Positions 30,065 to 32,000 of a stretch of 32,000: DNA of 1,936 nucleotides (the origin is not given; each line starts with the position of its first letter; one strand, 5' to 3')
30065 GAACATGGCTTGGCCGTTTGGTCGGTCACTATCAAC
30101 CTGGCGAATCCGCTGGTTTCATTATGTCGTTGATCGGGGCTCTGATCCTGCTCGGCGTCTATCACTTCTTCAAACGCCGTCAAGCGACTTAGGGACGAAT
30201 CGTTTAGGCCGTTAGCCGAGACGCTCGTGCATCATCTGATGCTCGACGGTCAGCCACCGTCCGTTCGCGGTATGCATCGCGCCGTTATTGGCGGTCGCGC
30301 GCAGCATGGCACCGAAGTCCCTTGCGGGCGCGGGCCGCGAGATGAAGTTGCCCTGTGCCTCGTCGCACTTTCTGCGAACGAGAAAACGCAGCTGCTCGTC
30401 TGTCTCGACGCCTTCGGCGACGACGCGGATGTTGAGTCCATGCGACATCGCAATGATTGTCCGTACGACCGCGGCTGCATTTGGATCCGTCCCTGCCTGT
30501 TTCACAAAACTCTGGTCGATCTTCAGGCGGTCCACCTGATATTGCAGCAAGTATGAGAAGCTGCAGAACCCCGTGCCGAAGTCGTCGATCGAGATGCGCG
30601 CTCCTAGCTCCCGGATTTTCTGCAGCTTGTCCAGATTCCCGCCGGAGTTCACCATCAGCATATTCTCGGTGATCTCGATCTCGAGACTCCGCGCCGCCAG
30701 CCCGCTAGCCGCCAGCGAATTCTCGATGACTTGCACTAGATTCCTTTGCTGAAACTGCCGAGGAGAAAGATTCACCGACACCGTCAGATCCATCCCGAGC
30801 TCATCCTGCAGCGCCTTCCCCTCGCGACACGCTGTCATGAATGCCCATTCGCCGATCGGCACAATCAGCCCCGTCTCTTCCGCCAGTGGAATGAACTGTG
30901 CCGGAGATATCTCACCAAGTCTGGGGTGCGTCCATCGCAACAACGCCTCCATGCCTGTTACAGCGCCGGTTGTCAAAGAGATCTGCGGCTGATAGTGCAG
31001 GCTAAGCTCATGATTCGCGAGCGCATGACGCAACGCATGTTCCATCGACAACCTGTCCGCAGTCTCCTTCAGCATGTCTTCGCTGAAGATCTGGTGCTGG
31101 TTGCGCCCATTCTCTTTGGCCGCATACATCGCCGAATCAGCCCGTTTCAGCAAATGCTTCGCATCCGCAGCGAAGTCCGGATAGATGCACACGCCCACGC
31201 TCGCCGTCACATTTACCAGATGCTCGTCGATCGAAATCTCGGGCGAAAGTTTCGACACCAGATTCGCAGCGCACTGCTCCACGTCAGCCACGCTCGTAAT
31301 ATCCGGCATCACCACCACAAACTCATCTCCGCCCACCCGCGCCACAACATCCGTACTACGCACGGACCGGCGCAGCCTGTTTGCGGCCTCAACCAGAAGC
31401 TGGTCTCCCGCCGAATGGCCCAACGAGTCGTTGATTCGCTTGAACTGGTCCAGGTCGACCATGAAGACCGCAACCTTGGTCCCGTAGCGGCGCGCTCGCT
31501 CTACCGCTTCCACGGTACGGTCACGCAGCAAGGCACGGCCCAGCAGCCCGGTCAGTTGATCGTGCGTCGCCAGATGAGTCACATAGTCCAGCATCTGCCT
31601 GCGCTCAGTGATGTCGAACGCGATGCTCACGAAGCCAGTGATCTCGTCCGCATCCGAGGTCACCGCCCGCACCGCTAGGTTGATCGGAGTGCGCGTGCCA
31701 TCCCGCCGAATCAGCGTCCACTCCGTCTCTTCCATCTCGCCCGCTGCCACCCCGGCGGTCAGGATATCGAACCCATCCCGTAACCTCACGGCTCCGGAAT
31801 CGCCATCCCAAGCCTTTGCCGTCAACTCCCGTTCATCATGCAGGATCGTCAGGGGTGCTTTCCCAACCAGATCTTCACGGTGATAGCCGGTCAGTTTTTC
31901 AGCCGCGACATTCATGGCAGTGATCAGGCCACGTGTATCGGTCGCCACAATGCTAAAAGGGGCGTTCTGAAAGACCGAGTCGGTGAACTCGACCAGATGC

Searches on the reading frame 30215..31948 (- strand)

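Call 60: search_protein_families(library=pfam, proteins=[window:30215-31948:-], max_evalue=0.00001)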
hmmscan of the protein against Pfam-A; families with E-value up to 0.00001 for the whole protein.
window:30215-31948:- (578 aa): 4 families
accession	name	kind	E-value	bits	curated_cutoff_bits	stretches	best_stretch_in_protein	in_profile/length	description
PF00563.25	EAL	-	6.7e-72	242.1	31.3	1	305-539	3-236/236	EAL domain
PF00990.26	GGDEF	-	2.7e-49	167.5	23.8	1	127-284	1-161/161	Diguanylate cyclase, GGDEF domain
PF13426.13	PAS_9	-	7.8e-11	42.6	27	1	3-115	7-103/103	PAS domain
PF00989.32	PAS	-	2.4e-09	37.6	22.6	1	2-112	16-112/113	PAS fold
